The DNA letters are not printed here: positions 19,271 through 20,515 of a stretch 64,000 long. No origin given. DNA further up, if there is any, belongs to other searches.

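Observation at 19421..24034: Two-gene secreted copper unit: LOX-domain protein followed 6 nt later by a T9SS cupredoxin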

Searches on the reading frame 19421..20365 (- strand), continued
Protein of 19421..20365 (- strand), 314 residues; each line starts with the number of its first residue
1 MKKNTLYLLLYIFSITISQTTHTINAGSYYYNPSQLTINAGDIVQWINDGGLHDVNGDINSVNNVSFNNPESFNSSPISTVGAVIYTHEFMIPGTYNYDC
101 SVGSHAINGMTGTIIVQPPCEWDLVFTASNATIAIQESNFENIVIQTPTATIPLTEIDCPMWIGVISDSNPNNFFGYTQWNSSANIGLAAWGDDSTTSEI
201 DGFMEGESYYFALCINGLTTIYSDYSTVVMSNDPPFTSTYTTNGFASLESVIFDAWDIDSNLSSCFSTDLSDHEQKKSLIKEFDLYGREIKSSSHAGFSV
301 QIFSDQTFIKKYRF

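Call 38: find_encoding_contigs(protein=P0005, flank=8000, max_places=2)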
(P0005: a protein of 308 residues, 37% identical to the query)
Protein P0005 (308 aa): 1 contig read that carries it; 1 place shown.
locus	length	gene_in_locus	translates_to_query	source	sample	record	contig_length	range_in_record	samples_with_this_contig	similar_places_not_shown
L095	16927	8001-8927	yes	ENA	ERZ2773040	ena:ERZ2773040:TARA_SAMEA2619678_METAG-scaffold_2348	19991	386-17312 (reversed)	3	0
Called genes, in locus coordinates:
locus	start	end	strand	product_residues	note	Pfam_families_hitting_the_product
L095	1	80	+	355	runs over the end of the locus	PF00930:DPPIV_N (faint), PF26550:Tricorn_2nd (faint), PF26549:Tricorn_N, PF07676:PD40, PF26549:Tricorn_N, PF07676:PD40 (weak)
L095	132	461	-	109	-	PF05656:DUF805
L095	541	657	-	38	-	-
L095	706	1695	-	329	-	PF19580:Exo_endo_phos_3, PF03372:Exo_endo_phos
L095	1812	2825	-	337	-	PF11288:DUF3089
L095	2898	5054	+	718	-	PF01432:Peptidase_M3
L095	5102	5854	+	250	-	PF13795:HupE_UreJ_2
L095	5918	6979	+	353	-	PF01595:CNNM, PF00571:CBS (weak)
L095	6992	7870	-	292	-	PF13411:MerR_1, PF02607:B12-binding_2 (weak)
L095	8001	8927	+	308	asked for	PF00127:Copper-bind, PF02469:Fasciclin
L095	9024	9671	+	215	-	PF00106:adh_short, PF13561:adh_short_C2, PF23441:SDR (weak)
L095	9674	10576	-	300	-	PF03851:UvdE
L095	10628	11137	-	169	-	-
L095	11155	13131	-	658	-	PF13415:Beta-prop_FBX42 (faint), PF24681:Kelch_KLHDC2_KLHL20_DRC7, PF01344:Kelch_1 (weak), PF13964:Beta-prop_Calicin, PF24981:Beta-prop_ATRN-LZTR1, PF24996:NANM, PF24681:Kelch_KLHDC2_KLHL20_DRC7 (weak)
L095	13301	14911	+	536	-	PF00005:ABC_tran, PF13304:AAA_21 (faint), PF12848:ABC_tran_Xtn, PF00005:ABC_tran (weak)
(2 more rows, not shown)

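Call 66: find_encoding_contigs(protein=P0338, flank=6000, max_places=2)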
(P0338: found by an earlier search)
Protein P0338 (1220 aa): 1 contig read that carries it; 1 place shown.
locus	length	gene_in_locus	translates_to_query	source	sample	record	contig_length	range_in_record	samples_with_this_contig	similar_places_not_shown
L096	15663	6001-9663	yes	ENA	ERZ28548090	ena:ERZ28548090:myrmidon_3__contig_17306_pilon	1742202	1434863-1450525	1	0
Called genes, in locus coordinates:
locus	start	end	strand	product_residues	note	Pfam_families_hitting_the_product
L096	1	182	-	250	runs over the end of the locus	PF01293:PEPCK_ATP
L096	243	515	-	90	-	PF14771:DUF4476 (weak)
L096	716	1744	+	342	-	PF03435:Sacchrp_dh_NADP, PF16653:Sacchrp_dh_C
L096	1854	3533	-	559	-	PF03571:Peptidase_M49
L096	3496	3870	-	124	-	-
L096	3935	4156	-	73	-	-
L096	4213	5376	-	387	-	PF01262:AlaDh_PNT_C (faint), PF02254:TrkA_N, PF03435:Sacchrp_dh_NADP, PF16653:Sacchrp_dh_C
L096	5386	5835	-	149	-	PF20221:DUF6580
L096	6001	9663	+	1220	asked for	PF01186:Lysyl_oxidase, PF18962:Por_Secre_tail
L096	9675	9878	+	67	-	-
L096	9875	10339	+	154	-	-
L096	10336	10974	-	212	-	PF00155:Aminotran_1_2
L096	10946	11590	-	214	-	PF00155:Aminotran_1_2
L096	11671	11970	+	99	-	-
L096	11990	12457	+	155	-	PF13525:YfiO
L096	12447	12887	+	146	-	-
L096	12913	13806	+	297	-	PF02441:Flavoprotein, PF04127:DFP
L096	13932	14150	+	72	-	PF04127:DFP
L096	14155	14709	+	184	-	PF16119:DUF4835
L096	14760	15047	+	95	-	PF16119:DUF4835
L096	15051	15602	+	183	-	PF02463:SMC_N, PF13175:AAA_15 (weak), PF13476:AAA_23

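Call 72: find_encoding_contigs(protein=P0033, flank=5000, max_places=1)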
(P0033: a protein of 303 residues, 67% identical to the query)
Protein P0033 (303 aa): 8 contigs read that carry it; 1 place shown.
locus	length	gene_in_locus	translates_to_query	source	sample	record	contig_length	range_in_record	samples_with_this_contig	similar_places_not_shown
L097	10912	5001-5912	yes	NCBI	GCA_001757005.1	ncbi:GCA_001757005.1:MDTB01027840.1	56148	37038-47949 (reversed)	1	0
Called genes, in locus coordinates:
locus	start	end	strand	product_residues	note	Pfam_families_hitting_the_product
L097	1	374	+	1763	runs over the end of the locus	PF13573:SprB, PF18962:Por_Secre_tail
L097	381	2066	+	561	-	PF01019:G_glu_transpept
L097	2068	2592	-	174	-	PF22769:DCD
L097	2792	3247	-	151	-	-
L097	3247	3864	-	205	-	PF08003:Methyltransf_9, PF13489:Methyltransf_23, PF05401:NodS, PF13847:Methyltransf_31, PF08241:Methyltransf_11, PF08242:Methyltransf_12, PF13649:Methyltransf_25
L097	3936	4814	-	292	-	PF13411:MerR_1, PF02607:B12-binding_2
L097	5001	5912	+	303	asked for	PF00127:Copper-bind, PF02469:Fasciclin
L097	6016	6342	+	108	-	-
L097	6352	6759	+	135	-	-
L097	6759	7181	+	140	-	-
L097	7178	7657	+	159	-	PF01613:Flavin_Reduct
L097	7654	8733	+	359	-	PF03441:FAD_binding_7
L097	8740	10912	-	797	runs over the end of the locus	PF13620:CarboxypepD_reg, PF13715:CarbopepD_reg_2, PF07715:Plug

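Call 73: find_encoding_contigs(protein=P0044, flank=5000, max_places=1)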
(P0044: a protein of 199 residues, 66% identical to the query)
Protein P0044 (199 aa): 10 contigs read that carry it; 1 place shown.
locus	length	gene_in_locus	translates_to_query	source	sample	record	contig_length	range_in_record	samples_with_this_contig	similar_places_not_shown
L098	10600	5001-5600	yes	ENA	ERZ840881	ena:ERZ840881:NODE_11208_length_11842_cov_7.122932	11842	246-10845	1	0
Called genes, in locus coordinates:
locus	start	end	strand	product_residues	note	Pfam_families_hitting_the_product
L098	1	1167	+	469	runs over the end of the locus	?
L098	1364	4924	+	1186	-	PF12799:LRR_4 (faint), PF05572:Peptidase_M43, PF20009:GEVED, PF00127:Copper-bind, PF00041:fn3 (faint), PF24807:WD40_CDC20-Fz (weak)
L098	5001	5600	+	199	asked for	PF00127:Copper-bind, PF18962:Por_Secre_tail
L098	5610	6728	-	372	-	-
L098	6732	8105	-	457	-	PF00929:RNase_T, PF01541:GIY-YIG (weak), PF27096:UvrC_M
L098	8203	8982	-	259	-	PF00561:Abhydrolase_1, PF12146:Hydrolase_4, PF12697:Abhydrolase_6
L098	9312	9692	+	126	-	PF09996:DUF2237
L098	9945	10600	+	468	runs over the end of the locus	PF01565:FAD_binding_4, PF02913:FAD-oxidase_C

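Call 74: find_encoding_contigs(protein=P0043, flank=5000, max_places=1)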
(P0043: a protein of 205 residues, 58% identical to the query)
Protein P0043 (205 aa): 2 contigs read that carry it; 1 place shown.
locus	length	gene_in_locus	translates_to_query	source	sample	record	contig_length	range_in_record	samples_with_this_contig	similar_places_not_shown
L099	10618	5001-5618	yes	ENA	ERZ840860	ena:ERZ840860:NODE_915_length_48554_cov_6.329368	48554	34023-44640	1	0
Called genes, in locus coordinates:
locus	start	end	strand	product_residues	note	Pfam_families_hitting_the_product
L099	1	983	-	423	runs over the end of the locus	PF09587:PGA_cap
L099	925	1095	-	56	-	-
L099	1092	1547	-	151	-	PF01641:SelR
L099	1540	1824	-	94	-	PF01329:Pterin_4a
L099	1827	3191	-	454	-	-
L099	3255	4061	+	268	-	PF07264:EI24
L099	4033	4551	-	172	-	PF00578:AhpC-TSA, PF08534:Redoxin, PF00085:Thioredoxin (weak), PF13905:Thioredoxin_8 (weak)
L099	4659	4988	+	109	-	-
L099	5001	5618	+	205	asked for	PF00127:Copper-bind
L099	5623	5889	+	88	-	PF10985:DUF2805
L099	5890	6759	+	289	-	PF19089:DUF5777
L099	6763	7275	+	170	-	PF04264:YceI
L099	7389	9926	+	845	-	PF00512:HisKA, PF02518:HATPase_c, PF13589:HATPase_c_3 (weak), PF00072:Response_reg, PF01627:Hpt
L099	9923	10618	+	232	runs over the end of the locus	PF00072:Response_reg, PF04397:LytTR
